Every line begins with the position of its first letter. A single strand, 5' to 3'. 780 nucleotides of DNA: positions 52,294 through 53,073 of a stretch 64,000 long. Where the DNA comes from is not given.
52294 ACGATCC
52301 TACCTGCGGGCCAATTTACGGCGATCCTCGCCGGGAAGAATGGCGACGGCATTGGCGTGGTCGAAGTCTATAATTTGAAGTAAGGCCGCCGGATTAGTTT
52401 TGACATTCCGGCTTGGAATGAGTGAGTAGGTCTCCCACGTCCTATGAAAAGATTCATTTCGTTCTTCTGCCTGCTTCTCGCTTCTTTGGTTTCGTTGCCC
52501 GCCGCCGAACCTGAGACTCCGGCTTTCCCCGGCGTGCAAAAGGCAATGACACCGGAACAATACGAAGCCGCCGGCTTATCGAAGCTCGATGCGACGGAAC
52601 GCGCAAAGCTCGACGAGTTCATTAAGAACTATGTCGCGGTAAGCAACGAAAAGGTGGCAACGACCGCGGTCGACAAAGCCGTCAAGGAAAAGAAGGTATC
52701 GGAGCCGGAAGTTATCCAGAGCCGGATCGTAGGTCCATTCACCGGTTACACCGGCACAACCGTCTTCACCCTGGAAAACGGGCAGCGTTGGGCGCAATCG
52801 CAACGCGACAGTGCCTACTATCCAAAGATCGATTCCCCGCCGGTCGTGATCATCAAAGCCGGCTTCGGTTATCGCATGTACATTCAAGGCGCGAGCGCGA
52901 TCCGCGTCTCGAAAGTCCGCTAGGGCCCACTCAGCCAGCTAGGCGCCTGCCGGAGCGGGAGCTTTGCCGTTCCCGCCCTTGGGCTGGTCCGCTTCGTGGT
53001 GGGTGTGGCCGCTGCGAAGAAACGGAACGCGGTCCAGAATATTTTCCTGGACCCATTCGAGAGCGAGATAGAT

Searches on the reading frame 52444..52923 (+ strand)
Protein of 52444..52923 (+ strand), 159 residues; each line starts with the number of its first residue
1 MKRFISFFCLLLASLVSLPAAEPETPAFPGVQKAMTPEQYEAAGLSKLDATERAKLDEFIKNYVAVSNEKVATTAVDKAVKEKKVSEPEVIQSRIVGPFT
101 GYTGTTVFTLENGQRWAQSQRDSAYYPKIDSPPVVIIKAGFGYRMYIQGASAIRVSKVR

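Call 10: search_protein_families(library=pfam, proteins=[window:52444-52920:+], max_evalue=0.001)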
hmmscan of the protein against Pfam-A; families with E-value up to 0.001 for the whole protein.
window:52444-52920:+ (159 aa): 0 families

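Call 52: search_protein_families(library=ncbifam, proteins=[window:52444-52920:+], max_evalue=1)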
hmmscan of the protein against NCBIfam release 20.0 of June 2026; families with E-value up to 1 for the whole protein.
window:52444-52920:+ (159 aa): 0 families
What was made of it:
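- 52444..52923 (+): Small conserved secreted ORF (159 aa) that follows the CTM gene(s) in the syntenic slot. No family hit (calls 10, 52).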

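Call 66: find_encoding_contigs(protein=window:52444-52923:+, flank=10000, max_places=6)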
Protein window:52444-52923:+ (159 aa): 7 contigs read that carry it; 5 places shown.
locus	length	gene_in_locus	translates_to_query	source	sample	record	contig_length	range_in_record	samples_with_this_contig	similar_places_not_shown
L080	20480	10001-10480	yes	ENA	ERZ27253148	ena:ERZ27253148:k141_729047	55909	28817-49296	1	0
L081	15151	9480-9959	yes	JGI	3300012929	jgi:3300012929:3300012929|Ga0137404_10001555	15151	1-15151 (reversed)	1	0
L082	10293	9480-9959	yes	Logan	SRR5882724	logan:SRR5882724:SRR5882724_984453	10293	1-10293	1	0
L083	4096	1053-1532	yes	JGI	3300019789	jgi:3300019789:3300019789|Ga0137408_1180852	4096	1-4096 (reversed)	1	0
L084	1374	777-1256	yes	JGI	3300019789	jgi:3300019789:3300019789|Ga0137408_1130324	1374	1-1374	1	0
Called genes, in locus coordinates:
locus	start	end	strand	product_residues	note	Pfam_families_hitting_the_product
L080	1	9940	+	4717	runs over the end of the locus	-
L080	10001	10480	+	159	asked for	-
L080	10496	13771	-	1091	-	PF00873:ACR_tran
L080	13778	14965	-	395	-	PF25917:BSH_RND, PF25876:HH_MFP_RND, PF25944:Beta-barrel_RND, PF25967:RND-MFP_C, PF25975:CzcB_C (weak), PF25989:YknX_C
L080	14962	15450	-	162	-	PF12802:MarR_2, PF01047:MarR, PF09339:HTH_IclR (faint), PF13412:HTH_24 (faint)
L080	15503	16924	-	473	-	PF02366:PMT, PF13231:PMT_2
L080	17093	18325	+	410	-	PF08529:NusA_N, PF13184:KH_NusA_1st, PF26594:KH_NusA_2nd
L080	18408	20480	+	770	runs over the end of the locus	PF04760:IF2_N, PF00025:Arf (weak), PF00009:GTP_EFTU, PF01926:MMR_HSR1, PF22042:EF-G_D2, PF11987:IF-2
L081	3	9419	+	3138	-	?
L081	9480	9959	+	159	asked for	-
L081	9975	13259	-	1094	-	PF00873:ACR_tran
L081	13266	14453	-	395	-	PF25917:BSH_RND, PF25876:HH_MFP_RND, PF25944:Beta-barrel_RND, PF25967:RND-MFP_C, PF25975:CzcB_C (weak), PF25989:YknX_C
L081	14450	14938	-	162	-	PF12802:MarR_2, PF01047:MarR, PF09339:HTH_IclR (faint), PF13412:HTH_24 (faint)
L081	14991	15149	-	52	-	?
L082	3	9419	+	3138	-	?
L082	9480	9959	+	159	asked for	-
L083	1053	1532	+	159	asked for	-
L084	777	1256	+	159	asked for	-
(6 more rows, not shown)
